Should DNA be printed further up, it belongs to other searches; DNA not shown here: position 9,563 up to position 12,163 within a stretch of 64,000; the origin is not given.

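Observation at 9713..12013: Short SMC (766 aa) with no recognisable hinge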

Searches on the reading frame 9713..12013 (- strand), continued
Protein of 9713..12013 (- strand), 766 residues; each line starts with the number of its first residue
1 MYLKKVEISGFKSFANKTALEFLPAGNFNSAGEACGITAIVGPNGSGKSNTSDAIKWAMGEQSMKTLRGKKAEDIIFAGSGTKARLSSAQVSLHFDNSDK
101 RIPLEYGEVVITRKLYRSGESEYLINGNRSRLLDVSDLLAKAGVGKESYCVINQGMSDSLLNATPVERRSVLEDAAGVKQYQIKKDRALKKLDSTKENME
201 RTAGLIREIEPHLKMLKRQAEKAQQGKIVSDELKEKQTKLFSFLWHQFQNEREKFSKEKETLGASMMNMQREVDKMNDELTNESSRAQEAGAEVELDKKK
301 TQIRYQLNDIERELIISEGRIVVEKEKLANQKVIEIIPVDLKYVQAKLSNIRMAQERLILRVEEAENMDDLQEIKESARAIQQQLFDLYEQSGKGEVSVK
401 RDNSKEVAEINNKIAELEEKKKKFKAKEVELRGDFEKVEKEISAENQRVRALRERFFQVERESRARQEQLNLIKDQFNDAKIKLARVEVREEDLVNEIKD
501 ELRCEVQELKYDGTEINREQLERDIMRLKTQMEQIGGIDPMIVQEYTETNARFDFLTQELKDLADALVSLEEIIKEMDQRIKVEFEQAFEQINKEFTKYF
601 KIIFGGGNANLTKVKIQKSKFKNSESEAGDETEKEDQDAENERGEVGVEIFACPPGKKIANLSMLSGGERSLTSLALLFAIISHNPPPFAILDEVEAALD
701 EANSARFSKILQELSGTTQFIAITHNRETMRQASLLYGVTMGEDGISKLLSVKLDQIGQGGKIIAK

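Call 33: find_encoding_contigs(protein=P0071, flank=10000, max_places=3)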
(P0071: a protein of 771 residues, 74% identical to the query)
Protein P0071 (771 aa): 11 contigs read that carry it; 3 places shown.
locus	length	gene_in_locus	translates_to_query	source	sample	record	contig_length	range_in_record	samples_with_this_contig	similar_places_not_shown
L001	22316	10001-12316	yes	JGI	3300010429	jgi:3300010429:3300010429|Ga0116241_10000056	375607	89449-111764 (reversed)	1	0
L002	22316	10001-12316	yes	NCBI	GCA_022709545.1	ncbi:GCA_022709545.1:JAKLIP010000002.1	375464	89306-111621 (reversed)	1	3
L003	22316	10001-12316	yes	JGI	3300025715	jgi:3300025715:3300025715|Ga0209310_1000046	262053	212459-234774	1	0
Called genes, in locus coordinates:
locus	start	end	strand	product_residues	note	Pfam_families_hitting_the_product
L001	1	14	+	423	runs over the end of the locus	PF00344:SecY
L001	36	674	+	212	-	PF00406:ADK, PF13207:AAA_17, PF13238:AAA_18 (weak)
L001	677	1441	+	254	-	PF00557:Peptidase_M24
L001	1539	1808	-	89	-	-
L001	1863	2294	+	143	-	PF03652:RuvX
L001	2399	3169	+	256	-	PF13641:Glyco_tranf_2_3, PF00535:Glycos_transf_2, PF10111:Glyco_tranf_2_2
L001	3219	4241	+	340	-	PF01087:GalP_UDP_transf, PF16268:DUF4921, PF01230:HIT (faint), PF02744:GalP_UDP_tr_C, PF11969:DcpS_C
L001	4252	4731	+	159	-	PF06695:Sm_multidrug_ex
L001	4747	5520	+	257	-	PF00121:TIM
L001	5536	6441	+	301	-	PF01116:F_bP_aldolase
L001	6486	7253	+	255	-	PF01058:Oxidored_q6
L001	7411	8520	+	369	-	PF00374:NiFeSe_Hases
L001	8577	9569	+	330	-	PF00044:Gp_dh_N, PF02800:Gp_dh_C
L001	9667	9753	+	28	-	-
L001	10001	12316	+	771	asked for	PF02463:SMC_N, PF13175:AAA_15, PF13476:AAA_23, PF13304:AAA_21 (weak)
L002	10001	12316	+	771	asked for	PF02463:SMC_N, PF13175:AAA_15, PF13476:AAA_23, PF13304:AAA_21 (weak)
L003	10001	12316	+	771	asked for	PF02463:SMC_N, PF13175:AAA_15, PF13476:AAA_23, PF13304:AAA_21 (weak)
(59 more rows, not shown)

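Call 34: list_cluster_members(proteins=[P0121, P0122, P0128, P0140, P0157, P0135, P0149, P0154, P0189, P0152])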
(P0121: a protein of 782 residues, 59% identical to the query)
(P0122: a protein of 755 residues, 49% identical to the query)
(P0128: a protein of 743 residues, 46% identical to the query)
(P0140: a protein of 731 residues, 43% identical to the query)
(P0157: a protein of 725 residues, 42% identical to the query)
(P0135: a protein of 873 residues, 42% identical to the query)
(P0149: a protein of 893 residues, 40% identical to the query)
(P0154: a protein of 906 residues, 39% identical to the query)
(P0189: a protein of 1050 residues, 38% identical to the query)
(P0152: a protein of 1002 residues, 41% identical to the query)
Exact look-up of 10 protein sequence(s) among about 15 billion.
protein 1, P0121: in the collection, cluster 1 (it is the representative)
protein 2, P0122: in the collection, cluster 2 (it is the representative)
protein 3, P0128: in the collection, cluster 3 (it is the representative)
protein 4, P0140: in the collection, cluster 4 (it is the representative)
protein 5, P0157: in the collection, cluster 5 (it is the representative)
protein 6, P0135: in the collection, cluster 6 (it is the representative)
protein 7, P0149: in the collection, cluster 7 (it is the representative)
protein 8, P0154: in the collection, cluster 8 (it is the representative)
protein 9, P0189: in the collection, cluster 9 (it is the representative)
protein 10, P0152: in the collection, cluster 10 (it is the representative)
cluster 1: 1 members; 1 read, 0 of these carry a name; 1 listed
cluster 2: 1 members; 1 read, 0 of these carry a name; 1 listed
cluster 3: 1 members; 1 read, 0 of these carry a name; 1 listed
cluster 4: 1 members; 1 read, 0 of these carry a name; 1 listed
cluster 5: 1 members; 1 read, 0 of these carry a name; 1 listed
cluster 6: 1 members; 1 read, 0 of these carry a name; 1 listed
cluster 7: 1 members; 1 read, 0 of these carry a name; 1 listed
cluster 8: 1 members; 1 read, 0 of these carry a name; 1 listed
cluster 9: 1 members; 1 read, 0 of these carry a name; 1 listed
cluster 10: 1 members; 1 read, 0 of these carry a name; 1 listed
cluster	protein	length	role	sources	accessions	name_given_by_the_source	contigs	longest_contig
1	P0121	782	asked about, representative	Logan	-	-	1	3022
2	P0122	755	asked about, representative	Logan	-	-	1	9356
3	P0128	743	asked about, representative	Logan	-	-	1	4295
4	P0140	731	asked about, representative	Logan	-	-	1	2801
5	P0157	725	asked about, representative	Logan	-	-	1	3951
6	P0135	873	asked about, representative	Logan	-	-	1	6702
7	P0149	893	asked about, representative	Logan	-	-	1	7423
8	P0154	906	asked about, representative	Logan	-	-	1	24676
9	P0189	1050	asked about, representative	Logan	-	-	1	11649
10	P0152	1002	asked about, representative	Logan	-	-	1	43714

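Call 40: find_related_loci(query=window:9713-12013:-, collection=genome_contigs, flank=10000)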
Query window:9713-12013:- (766 aa) in genome_contigs; peptide patterns used: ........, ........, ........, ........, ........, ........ (x = any residue, [..] = any of these).
260 stretches matched a pattern; 79 encode a relative of the query (tblastn E <= 1e-3); 79 distinct loci.
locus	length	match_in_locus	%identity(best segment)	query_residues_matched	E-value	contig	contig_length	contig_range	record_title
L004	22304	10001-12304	86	1-766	0e+0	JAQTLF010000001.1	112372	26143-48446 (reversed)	MAG: Candidatus Moraniibacteriota bacterium isolate STA_10 NODE_347_length_112372_cov_7.046363_Sandtown_A, whole genome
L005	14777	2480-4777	85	1-764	0e+0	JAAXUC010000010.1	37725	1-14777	MAG: Candidatus Moraniibacteriota bacterium isolate W4_Combined_metabat1_134 W4_Combined_metabat1_134_NODE_196, whole ge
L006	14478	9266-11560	86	1-764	0e+0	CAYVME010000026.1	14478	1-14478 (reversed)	MAG TPA_asm: uncultured Bdellovibrionales bacterium isolate SRP011637_co1_104 genome assembly, contig: NODE_1400_length_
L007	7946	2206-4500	84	1-764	0e+0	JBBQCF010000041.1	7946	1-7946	MAG: Candidatus Moraniibacteriota bacterium isolate Co_metawrap_1272 Cmw_1272_k141_1651641_length_7946_cov_15.0000, whol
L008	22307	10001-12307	79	1-766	0e+0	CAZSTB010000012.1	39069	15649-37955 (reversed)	MAG TPA_asm: uncultured Bdellovibrionales bacterium isolate SRP011637_co1_57 genome assembly, contig: NODE_207_length_39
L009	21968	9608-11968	78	1-766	0e+0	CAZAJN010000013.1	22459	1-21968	MAG TPA_asm: uncultured Bdellovibrionales bacterium isolate binchicken_co169_45 genome assembly, contig: k99_263441, who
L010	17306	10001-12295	77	1-766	0e+0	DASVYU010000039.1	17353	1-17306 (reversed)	MAG TPA_asm: Patescibacteria group bacterium isolate SMAG_U2610 k141_1734558, whole genome shotgun sequence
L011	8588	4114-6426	78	1-766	0e+0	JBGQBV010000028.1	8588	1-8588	MAG: Candidatus Paceibacteria bacterium isolate OBJ2_061818_110_56 k141_886890_length_8588_cov_8.0000, whole genome shot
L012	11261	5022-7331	76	1-764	0e+0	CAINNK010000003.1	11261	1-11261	uncultured bacterium isolate AM_bin-0953 genome assembly, contig: bin-0953:03/46, whole genome shotgun sequence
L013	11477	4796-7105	76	1-764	0e+0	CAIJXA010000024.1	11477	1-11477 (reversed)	uncultured bacterium isolate Kiruna_bin-03293 genome assembly, contig: bin-03293:024/137, whole genome shotgun sequence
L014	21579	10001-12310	76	1-764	0e+0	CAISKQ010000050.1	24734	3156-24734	uncultured bacterium isolate LJ_bin-4100 genome assembly, contig: bin-4100:50/67, whole genome shotgun sequence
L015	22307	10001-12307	74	1-763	0e+0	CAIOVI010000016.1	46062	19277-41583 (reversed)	uncultured bacterium isolate MJ110830A_bin-153 genome assembly, contig: bin-153:16/63, whole genome shotgun sequence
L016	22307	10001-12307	75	1-763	0e+0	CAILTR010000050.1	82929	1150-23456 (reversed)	uncultured bacterium isolate Kiruna_bin-03023 genome assembly, contig: bin-03023:050/120, whole genome shotgun sequence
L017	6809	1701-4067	73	1-763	0e+0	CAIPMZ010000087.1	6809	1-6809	uncultured bacterium isolate Ja1_bin-0683 genome assembly, contig: bin-0683:087/145, whole genome shotgun sequence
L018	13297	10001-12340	72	1-764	0e+0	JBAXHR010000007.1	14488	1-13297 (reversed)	MAG: Candidatus Moraniibacteriota bacterium isolate ELA328 MAG328_7, whole genome shotgun sequence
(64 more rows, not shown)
